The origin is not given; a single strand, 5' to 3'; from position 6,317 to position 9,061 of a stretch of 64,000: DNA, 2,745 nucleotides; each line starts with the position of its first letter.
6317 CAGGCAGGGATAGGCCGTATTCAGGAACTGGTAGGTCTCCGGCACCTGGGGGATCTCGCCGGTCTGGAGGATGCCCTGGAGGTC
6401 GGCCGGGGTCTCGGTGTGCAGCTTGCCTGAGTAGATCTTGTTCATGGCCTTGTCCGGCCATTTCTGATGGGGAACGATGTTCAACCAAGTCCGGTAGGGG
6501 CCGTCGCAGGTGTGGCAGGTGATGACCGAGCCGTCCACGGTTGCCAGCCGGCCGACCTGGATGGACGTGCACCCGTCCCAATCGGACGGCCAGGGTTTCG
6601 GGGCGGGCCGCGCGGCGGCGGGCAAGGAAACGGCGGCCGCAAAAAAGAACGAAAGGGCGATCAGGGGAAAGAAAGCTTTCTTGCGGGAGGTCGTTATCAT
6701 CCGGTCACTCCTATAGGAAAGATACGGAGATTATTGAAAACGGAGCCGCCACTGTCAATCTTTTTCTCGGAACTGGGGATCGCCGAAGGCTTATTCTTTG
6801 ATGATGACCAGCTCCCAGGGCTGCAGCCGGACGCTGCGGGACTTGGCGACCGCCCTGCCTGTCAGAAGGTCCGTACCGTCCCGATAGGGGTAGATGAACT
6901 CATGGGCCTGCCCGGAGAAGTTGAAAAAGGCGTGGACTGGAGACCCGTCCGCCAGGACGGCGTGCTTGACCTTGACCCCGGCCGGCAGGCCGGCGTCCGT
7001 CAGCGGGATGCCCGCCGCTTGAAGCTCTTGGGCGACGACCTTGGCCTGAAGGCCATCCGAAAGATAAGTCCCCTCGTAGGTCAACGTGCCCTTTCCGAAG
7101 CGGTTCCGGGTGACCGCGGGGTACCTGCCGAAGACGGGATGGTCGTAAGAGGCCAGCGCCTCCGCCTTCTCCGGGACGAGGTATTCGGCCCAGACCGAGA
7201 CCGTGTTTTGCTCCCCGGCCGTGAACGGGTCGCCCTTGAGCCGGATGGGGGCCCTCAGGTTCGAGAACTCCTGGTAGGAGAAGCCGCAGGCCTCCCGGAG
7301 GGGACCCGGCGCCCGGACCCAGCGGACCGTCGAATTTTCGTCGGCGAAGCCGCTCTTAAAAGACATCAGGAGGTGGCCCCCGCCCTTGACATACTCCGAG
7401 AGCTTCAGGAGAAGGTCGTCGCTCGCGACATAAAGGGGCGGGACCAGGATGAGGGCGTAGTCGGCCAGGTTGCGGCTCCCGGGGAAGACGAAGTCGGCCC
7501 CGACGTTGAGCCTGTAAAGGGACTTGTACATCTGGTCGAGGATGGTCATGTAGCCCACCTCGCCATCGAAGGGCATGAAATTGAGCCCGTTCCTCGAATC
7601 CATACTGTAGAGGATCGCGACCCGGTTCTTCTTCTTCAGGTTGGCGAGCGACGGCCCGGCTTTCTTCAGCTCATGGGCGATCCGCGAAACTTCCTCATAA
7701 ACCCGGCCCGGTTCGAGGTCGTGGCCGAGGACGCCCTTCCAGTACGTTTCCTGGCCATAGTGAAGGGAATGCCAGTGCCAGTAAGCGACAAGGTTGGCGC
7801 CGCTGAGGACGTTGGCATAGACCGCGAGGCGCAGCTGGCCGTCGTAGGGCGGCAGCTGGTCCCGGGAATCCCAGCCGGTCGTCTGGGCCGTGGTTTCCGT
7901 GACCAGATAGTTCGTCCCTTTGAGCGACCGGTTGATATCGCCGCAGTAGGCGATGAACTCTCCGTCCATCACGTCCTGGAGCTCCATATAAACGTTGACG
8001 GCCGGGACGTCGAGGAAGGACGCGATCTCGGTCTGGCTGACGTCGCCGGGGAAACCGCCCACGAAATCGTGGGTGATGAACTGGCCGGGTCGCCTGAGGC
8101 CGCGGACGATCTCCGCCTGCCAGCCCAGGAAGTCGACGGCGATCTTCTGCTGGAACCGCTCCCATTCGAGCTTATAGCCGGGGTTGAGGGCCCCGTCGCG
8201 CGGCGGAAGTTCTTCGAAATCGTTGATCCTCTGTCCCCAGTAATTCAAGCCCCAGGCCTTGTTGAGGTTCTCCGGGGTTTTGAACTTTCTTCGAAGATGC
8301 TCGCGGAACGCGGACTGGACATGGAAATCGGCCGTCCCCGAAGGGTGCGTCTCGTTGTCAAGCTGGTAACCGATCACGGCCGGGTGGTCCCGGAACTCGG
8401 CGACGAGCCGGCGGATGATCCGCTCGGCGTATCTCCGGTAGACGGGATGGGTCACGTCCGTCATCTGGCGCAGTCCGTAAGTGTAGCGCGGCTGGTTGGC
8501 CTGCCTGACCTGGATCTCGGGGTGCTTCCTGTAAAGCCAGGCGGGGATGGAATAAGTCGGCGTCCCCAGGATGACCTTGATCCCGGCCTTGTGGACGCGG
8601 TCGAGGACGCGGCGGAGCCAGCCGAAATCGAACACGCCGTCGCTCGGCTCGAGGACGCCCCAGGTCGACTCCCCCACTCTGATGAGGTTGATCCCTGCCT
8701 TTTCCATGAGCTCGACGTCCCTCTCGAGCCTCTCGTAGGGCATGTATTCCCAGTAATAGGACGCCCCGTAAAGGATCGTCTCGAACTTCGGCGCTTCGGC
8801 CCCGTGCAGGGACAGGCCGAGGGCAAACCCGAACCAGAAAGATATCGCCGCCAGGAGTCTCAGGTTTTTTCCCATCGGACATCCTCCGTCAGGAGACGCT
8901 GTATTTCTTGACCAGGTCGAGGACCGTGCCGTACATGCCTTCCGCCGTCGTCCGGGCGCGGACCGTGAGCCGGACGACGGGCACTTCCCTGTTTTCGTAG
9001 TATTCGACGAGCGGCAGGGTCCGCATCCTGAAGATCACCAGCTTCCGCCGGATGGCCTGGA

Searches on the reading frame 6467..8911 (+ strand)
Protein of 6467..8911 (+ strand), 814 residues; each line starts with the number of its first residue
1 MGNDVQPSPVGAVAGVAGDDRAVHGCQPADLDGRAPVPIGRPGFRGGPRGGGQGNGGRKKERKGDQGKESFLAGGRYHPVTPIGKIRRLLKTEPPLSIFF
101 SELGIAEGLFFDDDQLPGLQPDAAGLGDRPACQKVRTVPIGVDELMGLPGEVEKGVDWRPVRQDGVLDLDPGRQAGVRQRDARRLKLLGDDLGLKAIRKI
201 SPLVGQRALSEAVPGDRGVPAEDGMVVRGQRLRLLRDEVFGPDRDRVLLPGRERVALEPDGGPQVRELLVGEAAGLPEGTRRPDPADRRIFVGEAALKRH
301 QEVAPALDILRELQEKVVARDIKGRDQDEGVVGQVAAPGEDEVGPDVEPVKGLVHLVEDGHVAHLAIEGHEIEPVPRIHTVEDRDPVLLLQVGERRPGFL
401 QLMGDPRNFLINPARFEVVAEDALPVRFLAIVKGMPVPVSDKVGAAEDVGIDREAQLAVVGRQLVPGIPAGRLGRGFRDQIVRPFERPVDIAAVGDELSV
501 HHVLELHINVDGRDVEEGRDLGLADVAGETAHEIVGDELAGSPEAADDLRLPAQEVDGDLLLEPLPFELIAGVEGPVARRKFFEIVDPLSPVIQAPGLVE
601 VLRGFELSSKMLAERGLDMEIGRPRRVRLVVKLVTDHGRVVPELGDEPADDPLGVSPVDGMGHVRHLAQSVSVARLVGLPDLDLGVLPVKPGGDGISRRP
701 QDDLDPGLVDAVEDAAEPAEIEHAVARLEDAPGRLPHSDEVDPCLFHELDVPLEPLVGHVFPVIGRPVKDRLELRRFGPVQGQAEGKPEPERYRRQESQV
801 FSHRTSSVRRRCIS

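Call 56: find_encoding_contigs(protein=window:6467-8911:+, flank=10000, max_places=1)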
Protein window:6467-8911:+ (814 aa): no gene with exactly this product is on record in the collection.
